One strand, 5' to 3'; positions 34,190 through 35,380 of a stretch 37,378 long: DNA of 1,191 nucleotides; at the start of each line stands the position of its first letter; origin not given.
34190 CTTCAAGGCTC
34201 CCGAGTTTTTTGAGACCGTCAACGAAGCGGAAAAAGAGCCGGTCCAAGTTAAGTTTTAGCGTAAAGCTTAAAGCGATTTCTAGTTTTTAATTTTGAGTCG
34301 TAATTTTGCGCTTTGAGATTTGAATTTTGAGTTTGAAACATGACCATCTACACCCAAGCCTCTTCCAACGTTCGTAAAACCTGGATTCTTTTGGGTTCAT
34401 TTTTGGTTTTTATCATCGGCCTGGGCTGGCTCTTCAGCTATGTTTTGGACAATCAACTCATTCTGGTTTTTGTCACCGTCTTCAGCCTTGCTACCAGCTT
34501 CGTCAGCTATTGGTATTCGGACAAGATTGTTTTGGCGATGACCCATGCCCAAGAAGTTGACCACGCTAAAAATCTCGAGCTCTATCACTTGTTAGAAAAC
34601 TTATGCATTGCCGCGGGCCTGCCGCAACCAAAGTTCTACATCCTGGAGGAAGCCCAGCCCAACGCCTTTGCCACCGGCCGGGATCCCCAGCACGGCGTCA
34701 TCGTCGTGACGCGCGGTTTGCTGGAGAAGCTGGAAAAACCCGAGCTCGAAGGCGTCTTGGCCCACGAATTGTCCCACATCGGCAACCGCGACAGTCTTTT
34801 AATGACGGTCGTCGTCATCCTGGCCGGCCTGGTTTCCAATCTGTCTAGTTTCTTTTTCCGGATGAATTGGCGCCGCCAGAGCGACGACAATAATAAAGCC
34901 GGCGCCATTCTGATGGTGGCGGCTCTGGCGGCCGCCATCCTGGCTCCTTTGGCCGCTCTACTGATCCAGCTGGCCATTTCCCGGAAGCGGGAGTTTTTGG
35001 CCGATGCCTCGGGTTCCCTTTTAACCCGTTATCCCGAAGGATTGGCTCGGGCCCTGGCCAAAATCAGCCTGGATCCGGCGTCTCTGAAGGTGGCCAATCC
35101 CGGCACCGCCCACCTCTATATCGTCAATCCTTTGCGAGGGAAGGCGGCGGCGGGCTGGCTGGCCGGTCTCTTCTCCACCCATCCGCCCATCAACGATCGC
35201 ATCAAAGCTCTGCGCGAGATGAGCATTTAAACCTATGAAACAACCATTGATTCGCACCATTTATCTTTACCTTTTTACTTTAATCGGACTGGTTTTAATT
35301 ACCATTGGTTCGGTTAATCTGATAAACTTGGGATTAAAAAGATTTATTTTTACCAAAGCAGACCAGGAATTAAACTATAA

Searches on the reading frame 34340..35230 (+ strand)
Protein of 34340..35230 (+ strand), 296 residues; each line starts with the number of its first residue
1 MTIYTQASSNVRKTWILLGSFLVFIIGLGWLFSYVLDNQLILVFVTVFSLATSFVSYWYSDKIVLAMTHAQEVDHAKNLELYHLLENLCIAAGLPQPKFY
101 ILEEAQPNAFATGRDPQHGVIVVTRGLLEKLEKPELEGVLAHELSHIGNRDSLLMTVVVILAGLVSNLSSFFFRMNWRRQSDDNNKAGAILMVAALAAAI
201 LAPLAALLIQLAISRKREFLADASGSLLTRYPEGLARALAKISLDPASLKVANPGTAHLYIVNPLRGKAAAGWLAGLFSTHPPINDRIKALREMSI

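Call 13: search_protein_families(library=pfam, proteins=[window:34340-35230:+], max_evalue=0.00001)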
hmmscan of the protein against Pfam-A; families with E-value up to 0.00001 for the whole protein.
window:34340-35230:+ (296 aa): 1 family
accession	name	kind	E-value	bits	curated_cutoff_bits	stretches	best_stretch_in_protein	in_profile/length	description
PF01435.24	Peptidase_M48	-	1.2e-35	123.4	20.3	1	77-294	3-185/186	Peptidase family M48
